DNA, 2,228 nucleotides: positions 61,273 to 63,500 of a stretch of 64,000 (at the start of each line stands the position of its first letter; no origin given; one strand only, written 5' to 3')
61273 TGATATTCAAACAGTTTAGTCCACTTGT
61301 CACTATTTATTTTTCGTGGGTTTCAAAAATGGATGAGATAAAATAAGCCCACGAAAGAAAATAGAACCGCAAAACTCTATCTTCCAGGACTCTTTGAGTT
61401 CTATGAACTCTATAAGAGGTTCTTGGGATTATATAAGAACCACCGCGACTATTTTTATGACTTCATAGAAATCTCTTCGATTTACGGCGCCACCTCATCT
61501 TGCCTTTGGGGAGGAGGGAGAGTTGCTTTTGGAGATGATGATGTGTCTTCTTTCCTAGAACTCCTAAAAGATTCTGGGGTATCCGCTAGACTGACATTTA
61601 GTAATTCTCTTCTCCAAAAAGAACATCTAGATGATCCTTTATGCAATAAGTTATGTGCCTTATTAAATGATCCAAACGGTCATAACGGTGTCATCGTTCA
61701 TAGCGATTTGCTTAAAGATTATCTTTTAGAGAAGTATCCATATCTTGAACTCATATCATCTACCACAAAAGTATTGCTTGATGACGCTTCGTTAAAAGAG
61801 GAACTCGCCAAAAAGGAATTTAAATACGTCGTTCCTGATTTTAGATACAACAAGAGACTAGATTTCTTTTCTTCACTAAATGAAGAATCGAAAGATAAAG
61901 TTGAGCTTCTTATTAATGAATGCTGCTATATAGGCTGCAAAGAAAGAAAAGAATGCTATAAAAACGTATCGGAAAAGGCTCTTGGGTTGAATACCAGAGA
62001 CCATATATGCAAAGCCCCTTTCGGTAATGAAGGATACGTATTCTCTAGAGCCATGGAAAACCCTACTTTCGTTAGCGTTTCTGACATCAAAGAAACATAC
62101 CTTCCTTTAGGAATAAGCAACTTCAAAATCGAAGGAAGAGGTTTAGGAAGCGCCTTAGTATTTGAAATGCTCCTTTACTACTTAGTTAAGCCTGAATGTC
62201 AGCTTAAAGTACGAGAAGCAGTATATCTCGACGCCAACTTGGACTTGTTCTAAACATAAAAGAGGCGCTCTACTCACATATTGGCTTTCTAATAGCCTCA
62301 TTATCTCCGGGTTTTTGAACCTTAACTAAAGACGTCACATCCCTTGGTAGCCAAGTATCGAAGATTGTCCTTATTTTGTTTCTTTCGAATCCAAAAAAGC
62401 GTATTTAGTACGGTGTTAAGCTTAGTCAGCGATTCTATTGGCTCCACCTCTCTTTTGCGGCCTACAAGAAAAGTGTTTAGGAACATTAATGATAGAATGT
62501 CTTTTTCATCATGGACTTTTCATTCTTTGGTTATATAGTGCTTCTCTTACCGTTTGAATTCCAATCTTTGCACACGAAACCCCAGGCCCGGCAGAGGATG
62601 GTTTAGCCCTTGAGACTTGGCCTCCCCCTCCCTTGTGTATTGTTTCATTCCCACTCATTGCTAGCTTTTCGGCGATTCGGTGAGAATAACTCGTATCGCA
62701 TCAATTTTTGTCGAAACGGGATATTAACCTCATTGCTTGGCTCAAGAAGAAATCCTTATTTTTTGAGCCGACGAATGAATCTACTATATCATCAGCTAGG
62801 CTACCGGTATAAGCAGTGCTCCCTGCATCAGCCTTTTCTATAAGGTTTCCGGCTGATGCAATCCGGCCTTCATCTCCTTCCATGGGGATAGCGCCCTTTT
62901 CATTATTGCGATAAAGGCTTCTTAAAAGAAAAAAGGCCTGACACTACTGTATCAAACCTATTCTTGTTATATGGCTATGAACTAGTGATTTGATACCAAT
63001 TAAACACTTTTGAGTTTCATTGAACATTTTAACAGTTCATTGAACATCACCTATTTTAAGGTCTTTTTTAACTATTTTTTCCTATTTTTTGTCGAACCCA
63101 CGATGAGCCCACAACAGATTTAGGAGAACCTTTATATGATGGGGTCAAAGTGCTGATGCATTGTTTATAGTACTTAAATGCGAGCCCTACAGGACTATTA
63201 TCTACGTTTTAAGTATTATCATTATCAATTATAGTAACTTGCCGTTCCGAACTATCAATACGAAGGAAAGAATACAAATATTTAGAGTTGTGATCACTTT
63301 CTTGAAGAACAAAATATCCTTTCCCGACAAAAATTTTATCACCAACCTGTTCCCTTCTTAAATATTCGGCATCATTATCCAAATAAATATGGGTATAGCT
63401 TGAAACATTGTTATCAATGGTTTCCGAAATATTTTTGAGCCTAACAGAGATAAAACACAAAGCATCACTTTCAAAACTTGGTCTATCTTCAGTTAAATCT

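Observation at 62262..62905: A ~0.95-kb gene-free gap containing a candidate ~640-nt structured RNA on the minus strand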

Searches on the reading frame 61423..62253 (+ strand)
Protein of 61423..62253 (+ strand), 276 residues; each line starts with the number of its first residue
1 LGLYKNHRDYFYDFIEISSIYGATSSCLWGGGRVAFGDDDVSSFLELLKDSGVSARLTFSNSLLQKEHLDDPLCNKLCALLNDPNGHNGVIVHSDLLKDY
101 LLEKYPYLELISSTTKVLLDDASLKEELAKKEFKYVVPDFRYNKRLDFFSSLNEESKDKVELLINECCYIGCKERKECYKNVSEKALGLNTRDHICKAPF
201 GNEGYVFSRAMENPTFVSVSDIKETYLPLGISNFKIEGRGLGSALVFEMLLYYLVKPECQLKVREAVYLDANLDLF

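Call 7: search_protein_families(library=pfam, max_evalue=10, proteins=[window:61423-62253:+])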
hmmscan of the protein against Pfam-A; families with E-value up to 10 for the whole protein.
window:61423-62253:+ (276 aa): 0 families

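Call 8: search_protein_families(library=ncbifam, max_evalue=10, proteins=[window:61423-62253:+])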
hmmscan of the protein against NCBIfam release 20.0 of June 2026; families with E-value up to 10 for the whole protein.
window:61423-62253:+ (276 aa): 1 family
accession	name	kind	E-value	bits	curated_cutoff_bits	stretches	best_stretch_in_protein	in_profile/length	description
NF047963.1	quinone_UbiU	equivalog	0.023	13.8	440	1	195-248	231-283/331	ubiquinone anaerobic biosynthesis protein UbiU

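Call 14: find_related_loci(query=window:61423-62253:+, collection=genome_contigs, flank=6000)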
Query window:61423-62253:+ (276 aa) in genome_contigs; peptide patterns used: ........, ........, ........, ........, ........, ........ (x = any residue, [..] = any of these).
107 stretches matched a pattern; 61 encode a relative of the query (tblastn E <= 1e-3); 61 distinct loci.
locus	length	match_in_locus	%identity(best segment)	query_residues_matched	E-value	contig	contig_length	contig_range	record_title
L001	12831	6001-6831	61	1-276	2e-112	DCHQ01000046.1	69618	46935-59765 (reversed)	MAG TPA_asm: Lachnospiraceae bacterium UBA1748 UBA1748_contig_27934, whole genome shotgun sequence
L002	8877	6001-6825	62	1-276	4e-112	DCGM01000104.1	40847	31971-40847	MAG TPA_asm: Lachnospiraceae bacterium UBA1778 UBA1778_contig_9601, whole genome shotgun sequence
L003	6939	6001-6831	61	1-276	5e-110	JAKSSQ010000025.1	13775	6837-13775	MAG: Clostridia bacterium isolate Horse_feces285 MAG285_25, whole genome shotgun sequence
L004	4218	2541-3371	60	1-276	1e-110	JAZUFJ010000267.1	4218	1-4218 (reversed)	MAG: Lachnospiraceae bacterium isolate T1900045294_TH20190064.MAGScoT_cleanbin_000083 SGB_6063_k141_1223082, whole genom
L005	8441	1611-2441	59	1-276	6e-110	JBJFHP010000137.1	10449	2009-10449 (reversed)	MAG: Oscillospiraceae bacterium isolate PUUB39_bin.046 NODE_4360_length_10449_cov_6.538003, whole genome shotgun sequenc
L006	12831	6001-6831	57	1-276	5e-109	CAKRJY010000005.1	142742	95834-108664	MAG: uncultured Lachnospiraceae bacterium isolate REFINED_METABAT215_TOP10_CONTIGS_1500_ASSEMBLY_K77_MERGED__Hadza_MoBio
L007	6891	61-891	58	1-276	2e-108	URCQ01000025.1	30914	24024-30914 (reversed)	uncultured Pseudobutyrivibrio sp. isolate UMGS881 genome assembly, contig: NODE_110_length_30914_cov_19.181665, whole ge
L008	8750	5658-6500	58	1-276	4e-108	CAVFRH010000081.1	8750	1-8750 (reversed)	bacterium isolate SRR8978407_cleanbin_000002 genome assembly, contig: Spades_SRR8978407_contig_1172, whole genome shotgu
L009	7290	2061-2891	58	1-276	1e-107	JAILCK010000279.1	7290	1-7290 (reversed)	MAG: Lachnospiraceae bacterium isolate RUI583 k141_4715296_flag=0_multi=61.1272_len=7290, whole genome shotgun sequence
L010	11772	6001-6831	57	1-276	2e-107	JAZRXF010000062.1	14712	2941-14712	MAG: Lachnospiraceae bacterium isolate T1900044951_TA20190004.MAGScoT_cleanbin_000012 SGB_3660_k141_967594, whole genome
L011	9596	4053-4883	59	1-276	3e-107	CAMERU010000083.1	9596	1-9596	MAG: uncultured Clostridia bacterium isolate SRR11489788_bin.54_metaWRAP_v1.3_MAG genome assembly, contig: ERZ11466826.8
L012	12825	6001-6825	58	1-276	2e-107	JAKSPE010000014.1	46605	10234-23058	MAG: Sphaerochaetaceae bacterium isolate Horse_feces195 MAG195_14, whole genome shotgun sequence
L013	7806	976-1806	58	1-276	3e-107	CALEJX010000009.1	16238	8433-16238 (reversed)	MAG TPA_asm: uncultured Ruminococcus sp. isolate SRR1747018_bin.21_CONCOCT_v1.1_MAG genome assembly, contig: ERZ808240.3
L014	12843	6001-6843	57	1-276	2e-106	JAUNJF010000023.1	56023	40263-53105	MAG: Eubacteriales bacterium isolate S2A_St_11 NODE_122_length_56023_cov_28.313179, whole genome shotgun sequence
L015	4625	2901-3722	57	3-276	9e-107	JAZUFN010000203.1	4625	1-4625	MAG: Lachnospiraceae bacterium isolate T1900045293_TH20190063.MAGScoT_cleanbin_000047 SGB_6054_k141_563833, whole genome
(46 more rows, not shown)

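Call 17: find_encoding_contigs(protein=window:61423-62253:+, flank=4000, max_places=10)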
Protein window:61423-62253:+ (276 aa): 1 contig read that carries it; 1 place shown.
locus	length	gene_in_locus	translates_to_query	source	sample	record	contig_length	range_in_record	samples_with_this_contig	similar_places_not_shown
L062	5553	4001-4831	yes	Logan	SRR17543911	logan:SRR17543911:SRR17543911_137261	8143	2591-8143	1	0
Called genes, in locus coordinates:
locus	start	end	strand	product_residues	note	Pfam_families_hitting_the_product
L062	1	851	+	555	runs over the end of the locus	PF03572:Peptidase_S41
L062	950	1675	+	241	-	PF14808:TMEM164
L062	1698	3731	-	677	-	PF14262:Cthe_2159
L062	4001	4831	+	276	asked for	-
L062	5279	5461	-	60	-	-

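Call 33: find_homologous_proteins(query=window:61423-62253:+, max_evalue=1e-60)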
Query window:61423-62253:+ (276 aa): 7922 proteins with E <= 1e-60 among 8000 candidates; the best 120 are listed.
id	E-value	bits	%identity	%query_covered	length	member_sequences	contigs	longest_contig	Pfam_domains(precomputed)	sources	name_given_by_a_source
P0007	3.9e-176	602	96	100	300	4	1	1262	-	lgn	-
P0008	1.9e-146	505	78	100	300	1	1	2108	-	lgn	-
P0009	2.5e-146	504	78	100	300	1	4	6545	-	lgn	-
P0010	3.5e-146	504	78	100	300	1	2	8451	-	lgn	-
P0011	8.9e-146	502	78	100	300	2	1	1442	-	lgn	-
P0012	1.3e-145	502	78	100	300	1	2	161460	-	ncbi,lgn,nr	ncbi:MAG: hypothetical protein MJ190_00320 [Bacilli bacterium]|nr:hypothetical protein [Bacilli bact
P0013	6.7e-145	500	76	100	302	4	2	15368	-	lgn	-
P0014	1.1e-142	492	77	99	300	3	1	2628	-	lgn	-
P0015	3.6e-134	464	-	-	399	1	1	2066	-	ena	-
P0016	2.8e-111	389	62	100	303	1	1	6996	-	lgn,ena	-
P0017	3.5e-111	389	63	100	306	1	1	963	-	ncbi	-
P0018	2.6e-110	386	60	100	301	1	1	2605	-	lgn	-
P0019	2.8e-110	386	63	100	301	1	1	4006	-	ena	-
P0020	3.4e-110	386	60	100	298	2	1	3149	-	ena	-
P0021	3.7e-110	386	62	100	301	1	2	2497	-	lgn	-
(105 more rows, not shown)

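Call 34: find_encoding_contigs(protein=P0007, flank=5000, max_places=6)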
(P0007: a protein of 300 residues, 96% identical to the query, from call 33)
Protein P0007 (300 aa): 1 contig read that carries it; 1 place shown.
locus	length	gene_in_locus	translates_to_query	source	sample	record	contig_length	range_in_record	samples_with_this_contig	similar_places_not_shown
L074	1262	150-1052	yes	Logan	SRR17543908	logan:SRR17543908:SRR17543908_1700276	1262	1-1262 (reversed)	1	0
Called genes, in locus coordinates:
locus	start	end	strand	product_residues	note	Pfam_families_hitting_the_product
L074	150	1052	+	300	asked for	-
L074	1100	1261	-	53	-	?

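Call 35: find_encoding_contigs(protein=P0012, flank=8000, max_places=6)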
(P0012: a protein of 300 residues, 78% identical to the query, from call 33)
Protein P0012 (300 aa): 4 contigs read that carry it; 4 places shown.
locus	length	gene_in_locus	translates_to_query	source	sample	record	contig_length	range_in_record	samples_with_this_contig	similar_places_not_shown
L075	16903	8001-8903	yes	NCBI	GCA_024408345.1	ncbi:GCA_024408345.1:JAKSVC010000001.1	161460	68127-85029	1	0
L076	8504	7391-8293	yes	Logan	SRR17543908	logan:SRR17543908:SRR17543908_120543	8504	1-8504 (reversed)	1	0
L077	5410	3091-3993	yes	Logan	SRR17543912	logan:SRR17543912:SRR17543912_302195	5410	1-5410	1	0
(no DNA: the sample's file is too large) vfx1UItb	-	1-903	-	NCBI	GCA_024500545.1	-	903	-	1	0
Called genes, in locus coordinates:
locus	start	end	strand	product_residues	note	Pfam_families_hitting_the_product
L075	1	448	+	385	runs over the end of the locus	PF13350:Y_phosphatase3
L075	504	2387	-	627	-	-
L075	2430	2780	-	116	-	-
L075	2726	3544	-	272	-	PF14808:TMEM164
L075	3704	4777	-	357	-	PF01145:Band_7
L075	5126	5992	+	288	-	-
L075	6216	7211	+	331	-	PF02080:TrkA_C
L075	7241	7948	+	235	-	PF14808:TMEM164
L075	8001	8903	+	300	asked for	-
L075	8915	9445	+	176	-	-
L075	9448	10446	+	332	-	PF04015:DUF362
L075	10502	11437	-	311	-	PF00657:Lipase_GDSL, PF04311:DUF459, PF13472:Lipase_GDSL_2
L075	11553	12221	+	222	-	PF00849:PseudoU_synth_2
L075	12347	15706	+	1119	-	PF01915:Glyco_hydro_3_C, PF14310:Fn3-like (weak), PF00933:Glyco_hydro_3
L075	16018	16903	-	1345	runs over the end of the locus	-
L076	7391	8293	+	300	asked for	-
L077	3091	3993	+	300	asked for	-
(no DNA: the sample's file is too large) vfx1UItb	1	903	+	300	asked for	?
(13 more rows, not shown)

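Call 36: find_encoding_contigs(protein=P0013, flank=8000, max_places=6)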
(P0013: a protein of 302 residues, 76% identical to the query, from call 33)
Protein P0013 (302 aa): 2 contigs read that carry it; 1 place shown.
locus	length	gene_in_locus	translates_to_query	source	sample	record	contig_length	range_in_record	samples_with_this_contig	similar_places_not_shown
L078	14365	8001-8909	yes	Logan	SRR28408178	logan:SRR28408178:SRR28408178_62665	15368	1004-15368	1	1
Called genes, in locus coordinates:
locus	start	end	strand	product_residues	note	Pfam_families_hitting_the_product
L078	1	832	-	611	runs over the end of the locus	?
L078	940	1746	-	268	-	PF14808:TMEM164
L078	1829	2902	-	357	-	PF01145:Band_7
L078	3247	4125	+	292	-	-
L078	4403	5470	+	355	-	-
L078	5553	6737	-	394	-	PF01757:Acyl_transf_3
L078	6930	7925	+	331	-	PF02080:TrkA_C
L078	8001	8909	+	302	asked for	-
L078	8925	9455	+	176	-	-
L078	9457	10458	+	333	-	PF04015:DUF362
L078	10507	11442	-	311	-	PF00657:Lipase_GDSL, PF04311:DUF459, PF13472:Lipase_GDSL_2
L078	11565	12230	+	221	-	PF00849:PseudoU_synth_2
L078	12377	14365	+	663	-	?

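Call 37: find_encoding_contigs(protein=P0010, flank=8000, max_places=6)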
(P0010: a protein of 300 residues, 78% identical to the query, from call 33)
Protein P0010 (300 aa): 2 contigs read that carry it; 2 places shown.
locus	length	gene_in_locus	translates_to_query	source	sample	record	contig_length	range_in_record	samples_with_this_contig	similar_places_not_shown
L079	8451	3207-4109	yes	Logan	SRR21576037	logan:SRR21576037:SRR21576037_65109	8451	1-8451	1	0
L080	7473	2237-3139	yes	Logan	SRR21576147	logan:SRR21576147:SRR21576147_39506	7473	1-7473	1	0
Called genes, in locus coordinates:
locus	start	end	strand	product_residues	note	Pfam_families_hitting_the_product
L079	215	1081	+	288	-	-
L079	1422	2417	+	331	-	PF02080:TrkA_C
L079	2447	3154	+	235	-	PF14808:TMEM164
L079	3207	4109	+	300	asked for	-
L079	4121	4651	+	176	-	-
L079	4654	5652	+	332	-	PF04015:DUF362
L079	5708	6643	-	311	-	PF00657:Lipase_GDSL, PF04311:DUF459, PF13472:Lipase_GDSL_2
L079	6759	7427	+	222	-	PF00849:PseudoU_synth_2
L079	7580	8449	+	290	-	?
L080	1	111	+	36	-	?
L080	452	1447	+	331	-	PF02080:TrkA_C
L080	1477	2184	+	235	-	PF14808:TMEM164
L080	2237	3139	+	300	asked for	-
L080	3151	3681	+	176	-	-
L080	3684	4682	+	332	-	PF04015:DUF362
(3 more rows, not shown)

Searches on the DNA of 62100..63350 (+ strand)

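Call 4: search_rna_families(source=window, start=62100, end=63350, threshold=evalue, max_evalue=10, show_alignments=3)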
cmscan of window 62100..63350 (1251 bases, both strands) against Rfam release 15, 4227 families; matches with E-value up to 10: 3.
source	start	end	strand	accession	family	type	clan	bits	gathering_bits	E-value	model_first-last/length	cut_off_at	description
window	63144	63226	-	RF02297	TtnuCD21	Gene; snRNA; snoRNA; CD-box;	-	23.7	70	1.1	1-65/65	no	Tetrahymena snoRNA TtnuCD21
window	63013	63111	-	RF02431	SpF22_sRNA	Gene; sRNA;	-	18.9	55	0.74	1-140/140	no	Streptococcus sRNA SpF22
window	62922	62964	-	RF00489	ctRNA_p42d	Gene; antisense;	-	18.5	50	0.71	1-46/46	no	ctRNA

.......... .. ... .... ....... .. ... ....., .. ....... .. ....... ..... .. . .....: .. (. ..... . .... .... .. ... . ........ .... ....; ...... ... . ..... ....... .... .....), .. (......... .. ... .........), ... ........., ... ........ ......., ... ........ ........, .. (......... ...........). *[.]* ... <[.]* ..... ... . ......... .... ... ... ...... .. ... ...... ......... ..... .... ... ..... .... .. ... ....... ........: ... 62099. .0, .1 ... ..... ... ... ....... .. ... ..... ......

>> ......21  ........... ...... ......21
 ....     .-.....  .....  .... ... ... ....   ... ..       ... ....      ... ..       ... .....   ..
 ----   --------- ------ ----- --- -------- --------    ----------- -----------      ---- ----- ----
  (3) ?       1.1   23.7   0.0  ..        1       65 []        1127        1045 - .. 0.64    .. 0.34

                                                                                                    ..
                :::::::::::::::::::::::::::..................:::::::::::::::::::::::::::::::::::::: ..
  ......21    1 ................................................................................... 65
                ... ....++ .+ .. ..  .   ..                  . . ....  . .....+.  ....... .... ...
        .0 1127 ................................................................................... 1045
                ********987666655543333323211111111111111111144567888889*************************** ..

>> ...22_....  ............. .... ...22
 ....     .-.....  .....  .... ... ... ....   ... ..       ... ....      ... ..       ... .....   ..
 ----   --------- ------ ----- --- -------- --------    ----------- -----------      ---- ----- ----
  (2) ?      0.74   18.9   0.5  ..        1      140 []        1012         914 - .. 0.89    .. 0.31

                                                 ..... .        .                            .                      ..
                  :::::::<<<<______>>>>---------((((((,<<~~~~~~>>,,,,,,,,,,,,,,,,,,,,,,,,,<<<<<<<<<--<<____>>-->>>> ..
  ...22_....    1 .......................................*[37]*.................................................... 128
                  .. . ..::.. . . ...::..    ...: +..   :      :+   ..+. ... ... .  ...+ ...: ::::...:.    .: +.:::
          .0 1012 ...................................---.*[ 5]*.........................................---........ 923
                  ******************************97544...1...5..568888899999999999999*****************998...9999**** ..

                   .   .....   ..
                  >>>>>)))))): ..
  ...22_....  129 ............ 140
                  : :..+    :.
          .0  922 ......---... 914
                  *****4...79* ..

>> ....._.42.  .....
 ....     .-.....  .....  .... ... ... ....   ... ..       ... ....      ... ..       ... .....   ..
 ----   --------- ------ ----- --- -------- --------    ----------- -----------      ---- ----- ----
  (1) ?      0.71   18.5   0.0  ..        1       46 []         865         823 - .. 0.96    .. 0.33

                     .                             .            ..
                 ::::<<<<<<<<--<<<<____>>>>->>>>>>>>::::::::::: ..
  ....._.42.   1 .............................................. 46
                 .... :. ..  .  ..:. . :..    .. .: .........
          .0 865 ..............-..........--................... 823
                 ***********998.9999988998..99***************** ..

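Call 39: search_dna_similar(query=window:62240-62990:+, collection=phages, mode=distant, max_evalue=0.01)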
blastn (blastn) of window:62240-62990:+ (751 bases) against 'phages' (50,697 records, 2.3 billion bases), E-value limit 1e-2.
Records with a match: 1; places in all: 1; records where one place covers at least 80% of the query: 0.
Best place of each record, by identity: 90-95% 1.
By first word of the organism name: Anaeroplasmataceae 1.
By host as written in the record: Anaeroplasmataceae 1.
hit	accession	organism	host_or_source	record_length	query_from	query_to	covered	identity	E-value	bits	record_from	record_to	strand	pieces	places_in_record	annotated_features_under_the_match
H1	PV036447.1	Anaeroplasmataceae phage NatCom_34063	Anaeroplasmataceae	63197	311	352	6%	90.5%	3e-6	59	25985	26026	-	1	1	hypothetical protein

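Call 40: search_dna_similar(query=window:62240-62990:+, collection=plasmids, mode=distant, max_evalue=0.01)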
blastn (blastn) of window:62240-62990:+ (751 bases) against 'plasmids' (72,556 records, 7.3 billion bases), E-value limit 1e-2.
Records with a match: 1; places in all: 1; records where one place covers at least 80% of the query: 0.
Best place of each record, by identity: 80-90% 1.
By first word of the organism name: Tenericutes 1.
By predicted mobility (MOB-suite, as given by PLSDB): non-mobilizable 1.
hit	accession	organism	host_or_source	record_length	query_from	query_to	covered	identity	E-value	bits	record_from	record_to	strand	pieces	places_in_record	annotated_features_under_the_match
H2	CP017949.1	Tenericutes bacterium MO-XQ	Cell culture,subseafloor sediment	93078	690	735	6%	84.8%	1e-3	53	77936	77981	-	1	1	none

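Call 41: get_annotated_region(hit=H1, flank=4000)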
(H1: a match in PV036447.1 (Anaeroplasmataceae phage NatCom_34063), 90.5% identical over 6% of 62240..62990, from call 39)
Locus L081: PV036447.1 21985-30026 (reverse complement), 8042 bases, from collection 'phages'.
description: Anaeroplasmataceae phage NatCom_34063, complete genome.
organism: Anaeroplasmataceae phage NatCom_34063 (NCBI taxid 3403515)
taxonomy: Viruses; Duplodnaviria; Heunggongvirae; Uroviricota; Caudoviricetes; Ca. Heliusvirales
host: Anaeroplasmataceae; source: human feces; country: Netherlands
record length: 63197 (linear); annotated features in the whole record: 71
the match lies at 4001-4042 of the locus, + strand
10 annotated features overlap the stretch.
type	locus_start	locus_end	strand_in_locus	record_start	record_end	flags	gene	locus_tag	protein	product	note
CDS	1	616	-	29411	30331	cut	-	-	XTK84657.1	hypothetical protein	-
CDS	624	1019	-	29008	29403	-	-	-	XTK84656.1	hypothetical protein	-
CDS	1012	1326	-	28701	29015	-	-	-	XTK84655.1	hypothetical protein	-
CDS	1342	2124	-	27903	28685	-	-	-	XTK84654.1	hypothetical protein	-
CDS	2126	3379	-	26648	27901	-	-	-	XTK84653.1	hypothetical protein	-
CDS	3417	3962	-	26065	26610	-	-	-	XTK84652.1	hypothetical protein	-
CDS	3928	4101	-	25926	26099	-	-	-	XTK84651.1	hypothetical protein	-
CDS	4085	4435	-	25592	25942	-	-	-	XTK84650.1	HNH endonuclease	-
CDS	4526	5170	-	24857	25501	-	-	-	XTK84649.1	hypothetical protein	-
CDS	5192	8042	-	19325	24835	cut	-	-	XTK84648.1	hypothetical protein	-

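Call 47: search_rna_families(sources=[L081, L082, L085, L086, L090, L092], threshold=evalue, max_evalue=1)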
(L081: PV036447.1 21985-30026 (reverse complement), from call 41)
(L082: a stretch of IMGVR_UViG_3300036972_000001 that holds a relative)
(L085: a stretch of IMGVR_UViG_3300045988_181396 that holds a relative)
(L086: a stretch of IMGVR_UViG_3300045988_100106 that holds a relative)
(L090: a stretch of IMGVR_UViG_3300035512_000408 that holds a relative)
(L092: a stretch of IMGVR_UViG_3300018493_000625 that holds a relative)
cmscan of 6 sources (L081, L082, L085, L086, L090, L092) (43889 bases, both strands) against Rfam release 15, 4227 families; matches with E-value up to 1: 1.
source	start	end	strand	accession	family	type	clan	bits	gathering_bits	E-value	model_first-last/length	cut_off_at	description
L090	445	480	+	RF03085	abiF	Gene; sRNA;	-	27.5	37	0.67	1-37/37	no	abiF RNA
